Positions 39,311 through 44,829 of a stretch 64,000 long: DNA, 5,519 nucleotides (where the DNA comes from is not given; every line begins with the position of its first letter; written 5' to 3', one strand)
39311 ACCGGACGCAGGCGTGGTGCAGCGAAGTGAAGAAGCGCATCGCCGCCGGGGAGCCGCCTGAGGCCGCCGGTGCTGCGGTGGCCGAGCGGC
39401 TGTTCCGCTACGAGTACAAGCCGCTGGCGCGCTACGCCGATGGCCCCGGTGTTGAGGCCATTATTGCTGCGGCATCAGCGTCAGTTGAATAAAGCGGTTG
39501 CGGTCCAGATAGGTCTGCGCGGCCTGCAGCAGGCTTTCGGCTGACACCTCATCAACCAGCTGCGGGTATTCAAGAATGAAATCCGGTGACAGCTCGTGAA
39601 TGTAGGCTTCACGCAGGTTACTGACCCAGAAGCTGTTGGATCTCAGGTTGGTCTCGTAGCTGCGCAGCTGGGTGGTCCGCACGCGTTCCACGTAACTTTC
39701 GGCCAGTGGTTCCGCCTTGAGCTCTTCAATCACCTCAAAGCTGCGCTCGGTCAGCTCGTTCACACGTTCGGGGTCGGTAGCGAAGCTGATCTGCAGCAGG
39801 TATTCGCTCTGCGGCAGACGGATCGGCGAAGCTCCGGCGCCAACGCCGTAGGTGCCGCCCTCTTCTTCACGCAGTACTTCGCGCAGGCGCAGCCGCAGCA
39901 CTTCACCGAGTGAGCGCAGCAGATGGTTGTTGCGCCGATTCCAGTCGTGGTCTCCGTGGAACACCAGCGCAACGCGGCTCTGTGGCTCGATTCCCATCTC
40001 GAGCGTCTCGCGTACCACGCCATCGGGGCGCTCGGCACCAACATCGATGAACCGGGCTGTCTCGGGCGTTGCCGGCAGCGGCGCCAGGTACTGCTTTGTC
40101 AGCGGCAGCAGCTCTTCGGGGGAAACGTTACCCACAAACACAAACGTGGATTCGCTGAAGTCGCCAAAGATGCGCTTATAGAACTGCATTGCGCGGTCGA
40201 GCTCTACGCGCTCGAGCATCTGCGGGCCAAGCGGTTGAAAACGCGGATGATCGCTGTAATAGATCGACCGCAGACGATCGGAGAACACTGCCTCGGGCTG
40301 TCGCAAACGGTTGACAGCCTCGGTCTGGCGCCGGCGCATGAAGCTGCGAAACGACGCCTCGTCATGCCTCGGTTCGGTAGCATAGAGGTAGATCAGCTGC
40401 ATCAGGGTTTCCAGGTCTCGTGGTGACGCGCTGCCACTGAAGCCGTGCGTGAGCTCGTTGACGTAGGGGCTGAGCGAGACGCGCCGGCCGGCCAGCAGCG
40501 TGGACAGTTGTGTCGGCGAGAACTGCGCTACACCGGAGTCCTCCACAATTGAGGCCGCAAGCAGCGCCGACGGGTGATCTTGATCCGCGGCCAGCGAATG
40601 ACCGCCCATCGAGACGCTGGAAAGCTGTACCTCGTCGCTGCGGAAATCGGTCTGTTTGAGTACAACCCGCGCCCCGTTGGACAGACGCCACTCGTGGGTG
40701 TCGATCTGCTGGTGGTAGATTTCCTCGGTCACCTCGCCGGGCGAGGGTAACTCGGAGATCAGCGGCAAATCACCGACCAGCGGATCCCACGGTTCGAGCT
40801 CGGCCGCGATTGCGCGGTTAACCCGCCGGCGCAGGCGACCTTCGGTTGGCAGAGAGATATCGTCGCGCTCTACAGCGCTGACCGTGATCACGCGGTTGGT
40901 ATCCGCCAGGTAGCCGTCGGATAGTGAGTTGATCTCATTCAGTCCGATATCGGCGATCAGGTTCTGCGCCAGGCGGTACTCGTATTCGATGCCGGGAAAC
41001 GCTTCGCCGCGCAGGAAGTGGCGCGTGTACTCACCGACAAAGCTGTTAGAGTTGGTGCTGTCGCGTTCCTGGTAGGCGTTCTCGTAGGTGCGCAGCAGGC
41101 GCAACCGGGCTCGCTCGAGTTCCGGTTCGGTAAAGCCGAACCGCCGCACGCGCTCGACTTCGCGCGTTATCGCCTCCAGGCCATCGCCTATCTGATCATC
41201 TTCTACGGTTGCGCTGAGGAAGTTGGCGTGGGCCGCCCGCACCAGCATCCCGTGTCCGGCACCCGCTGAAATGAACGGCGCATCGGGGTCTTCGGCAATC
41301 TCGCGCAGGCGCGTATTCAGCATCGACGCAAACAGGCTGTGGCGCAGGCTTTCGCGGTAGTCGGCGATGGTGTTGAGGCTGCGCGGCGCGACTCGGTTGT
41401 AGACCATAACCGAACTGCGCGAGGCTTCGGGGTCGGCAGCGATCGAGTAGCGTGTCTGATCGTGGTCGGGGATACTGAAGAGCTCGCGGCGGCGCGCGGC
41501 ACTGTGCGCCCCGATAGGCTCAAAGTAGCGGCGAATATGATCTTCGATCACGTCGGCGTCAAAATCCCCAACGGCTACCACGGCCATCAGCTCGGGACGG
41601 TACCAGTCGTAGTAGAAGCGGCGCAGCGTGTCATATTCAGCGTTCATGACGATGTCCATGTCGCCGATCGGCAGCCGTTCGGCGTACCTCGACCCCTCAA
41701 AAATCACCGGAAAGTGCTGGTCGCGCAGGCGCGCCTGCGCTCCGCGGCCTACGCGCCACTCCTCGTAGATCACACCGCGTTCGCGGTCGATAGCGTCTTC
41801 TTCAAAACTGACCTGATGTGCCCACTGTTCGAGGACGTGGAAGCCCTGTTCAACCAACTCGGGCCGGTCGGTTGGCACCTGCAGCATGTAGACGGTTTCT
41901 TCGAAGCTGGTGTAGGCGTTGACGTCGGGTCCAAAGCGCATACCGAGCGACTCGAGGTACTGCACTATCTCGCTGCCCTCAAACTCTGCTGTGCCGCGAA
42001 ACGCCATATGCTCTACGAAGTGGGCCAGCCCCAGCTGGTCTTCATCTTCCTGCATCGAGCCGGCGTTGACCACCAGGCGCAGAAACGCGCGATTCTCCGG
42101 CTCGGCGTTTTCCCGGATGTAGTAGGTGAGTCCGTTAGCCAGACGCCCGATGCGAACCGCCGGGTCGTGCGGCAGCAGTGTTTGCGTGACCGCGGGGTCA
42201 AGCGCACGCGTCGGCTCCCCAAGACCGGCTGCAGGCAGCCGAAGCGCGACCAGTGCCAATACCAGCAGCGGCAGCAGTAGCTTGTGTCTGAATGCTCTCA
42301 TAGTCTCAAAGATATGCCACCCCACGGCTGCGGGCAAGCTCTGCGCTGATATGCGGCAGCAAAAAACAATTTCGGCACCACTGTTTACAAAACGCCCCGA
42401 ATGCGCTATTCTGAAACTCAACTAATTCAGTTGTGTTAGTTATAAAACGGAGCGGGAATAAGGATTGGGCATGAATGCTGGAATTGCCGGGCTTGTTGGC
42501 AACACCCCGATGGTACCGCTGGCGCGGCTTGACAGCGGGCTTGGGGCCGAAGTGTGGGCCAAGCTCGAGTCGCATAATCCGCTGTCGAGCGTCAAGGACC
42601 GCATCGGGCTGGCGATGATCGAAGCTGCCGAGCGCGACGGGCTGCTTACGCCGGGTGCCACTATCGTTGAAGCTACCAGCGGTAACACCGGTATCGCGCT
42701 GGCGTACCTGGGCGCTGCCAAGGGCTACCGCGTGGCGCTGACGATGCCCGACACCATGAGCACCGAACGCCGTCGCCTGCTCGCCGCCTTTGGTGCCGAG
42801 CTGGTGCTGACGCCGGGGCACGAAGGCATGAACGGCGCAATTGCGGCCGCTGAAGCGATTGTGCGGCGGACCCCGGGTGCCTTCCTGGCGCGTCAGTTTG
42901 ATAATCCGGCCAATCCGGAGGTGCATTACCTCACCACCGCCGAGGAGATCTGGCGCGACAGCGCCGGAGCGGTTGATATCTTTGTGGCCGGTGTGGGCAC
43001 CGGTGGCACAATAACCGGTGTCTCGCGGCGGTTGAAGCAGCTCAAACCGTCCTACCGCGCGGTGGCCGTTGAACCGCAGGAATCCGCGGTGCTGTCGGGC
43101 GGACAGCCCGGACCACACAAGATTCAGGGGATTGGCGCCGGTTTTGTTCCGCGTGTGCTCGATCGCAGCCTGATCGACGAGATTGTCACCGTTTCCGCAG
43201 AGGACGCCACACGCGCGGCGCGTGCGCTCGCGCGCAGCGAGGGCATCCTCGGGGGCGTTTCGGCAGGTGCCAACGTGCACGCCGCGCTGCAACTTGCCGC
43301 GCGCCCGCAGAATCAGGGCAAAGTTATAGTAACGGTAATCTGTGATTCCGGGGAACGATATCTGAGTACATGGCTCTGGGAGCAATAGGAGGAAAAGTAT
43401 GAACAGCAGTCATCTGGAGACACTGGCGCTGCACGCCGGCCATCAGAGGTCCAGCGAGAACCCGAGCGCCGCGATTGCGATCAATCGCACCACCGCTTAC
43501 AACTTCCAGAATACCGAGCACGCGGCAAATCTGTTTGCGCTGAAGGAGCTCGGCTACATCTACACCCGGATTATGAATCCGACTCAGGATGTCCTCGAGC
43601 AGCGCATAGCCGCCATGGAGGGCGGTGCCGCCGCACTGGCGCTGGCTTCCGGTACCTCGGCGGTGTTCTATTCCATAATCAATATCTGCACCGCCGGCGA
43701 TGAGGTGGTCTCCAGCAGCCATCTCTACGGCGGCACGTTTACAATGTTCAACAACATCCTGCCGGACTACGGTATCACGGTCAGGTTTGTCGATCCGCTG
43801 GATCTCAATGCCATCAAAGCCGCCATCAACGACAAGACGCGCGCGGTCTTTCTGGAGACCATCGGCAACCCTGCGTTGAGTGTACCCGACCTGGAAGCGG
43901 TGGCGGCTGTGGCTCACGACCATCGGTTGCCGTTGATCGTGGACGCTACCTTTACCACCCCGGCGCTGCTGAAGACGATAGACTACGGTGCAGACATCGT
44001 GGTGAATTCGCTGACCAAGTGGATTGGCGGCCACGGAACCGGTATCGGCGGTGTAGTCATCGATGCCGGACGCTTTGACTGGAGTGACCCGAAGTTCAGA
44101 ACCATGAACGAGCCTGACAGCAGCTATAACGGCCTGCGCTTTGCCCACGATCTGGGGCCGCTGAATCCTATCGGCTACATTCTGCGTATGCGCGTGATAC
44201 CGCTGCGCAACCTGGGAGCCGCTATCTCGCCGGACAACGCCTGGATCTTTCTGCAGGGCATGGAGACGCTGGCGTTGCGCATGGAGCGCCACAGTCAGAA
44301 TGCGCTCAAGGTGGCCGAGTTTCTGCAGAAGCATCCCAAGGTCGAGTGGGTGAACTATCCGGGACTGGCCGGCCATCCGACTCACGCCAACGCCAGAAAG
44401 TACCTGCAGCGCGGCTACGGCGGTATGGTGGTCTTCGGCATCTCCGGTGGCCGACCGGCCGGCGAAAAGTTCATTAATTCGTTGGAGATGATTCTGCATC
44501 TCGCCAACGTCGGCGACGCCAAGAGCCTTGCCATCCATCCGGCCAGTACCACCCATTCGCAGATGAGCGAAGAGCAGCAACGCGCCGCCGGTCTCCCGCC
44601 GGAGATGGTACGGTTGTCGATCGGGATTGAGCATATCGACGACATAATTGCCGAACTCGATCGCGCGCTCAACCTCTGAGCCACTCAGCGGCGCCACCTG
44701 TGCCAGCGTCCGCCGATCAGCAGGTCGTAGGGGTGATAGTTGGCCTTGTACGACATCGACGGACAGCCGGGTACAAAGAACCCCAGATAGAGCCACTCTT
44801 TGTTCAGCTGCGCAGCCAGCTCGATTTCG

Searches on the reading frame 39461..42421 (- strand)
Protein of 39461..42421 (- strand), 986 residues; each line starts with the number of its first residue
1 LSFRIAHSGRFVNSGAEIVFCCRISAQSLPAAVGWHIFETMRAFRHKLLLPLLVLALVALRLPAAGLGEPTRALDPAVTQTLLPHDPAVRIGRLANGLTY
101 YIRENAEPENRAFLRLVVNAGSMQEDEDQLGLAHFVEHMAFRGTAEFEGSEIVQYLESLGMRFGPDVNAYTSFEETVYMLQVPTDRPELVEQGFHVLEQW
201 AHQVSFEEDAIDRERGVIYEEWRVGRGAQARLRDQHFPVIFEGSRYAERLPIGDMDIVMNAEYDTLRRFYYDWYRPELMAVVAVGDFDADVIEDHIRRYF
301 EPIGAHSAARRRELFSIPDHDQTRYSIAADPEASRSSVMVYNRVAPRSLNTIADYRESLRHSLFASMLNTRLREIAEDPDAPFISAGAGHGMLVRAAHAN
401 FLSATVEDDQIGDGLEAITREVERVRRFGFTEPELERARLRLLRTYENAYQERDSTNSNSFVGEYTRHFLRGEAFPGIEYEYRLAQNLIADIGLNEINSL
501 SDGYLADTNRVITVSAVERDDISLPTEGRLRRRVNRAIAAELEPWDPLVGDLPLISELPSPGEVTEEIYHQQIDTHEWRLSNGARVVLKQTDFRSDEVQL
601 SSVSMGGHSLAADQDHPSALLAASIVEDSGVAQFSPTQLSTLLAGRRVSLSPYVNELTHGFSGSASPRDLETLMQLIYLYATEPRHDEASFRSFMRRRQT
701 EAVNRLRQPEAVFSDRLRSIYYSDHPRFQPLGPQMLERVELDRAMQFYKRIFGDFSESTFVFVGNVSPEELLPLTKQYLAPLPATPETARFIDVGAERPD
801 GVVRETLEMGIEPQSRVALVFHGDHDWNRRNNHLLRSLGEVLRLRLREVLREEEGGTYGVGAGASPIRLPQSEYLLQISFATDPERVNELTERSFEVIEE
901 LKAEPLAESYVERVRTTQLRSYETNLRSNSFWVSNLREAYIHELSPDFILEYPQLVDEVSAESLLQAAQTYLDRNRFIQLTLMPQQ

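Call 57: search_protein_families(library=pfam, proteins=[window:39461-42421:-], max_evalue=0.000001)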
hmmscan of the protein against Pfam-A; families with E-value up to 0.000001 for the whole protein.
window:39461-42421:- (986 aa): 2 families
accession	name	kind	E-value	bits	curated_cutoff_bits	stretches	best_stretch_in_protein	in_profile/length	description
PF05193.26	Peptidase_M16_C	-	6.6e-40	137.3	23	2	739-916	2-179/181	Peptidase M16 inactive domain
PF00675.25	Peptidase_M16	-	1.7e-29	103.1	22.3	1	103-222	4-116/149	Insulinase (Peptidase family M16)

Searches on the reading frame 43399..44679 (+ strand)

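Call 57: search_protein_families(library=pfam, proteins=[window:43399-44679:+], max_evalue=0.000001)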
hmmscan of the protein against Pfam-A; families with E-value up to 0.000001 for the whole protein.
window:43399-44679:+ (426 aa): 3 families
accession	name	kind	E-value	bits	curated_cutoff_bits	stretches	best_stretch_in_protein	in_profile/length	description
PF01053.26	Cys_Met_Meta_PP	-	4e-134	447.4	27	1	7-424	1-380/381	Cys/Met metabolism PLP-dependent enzyme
PF01041.23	DegT_DnrJ_EryC1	-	9.9e-11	41.9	19.8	1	60-184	23-147/360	DegT/DnrJ/EryC1/StrS aminotransferase family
PF00155.27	Aminotran_1_2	-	1.4e-10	41.4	19.7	1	63-223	44-235/361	Aminotransferase class I and II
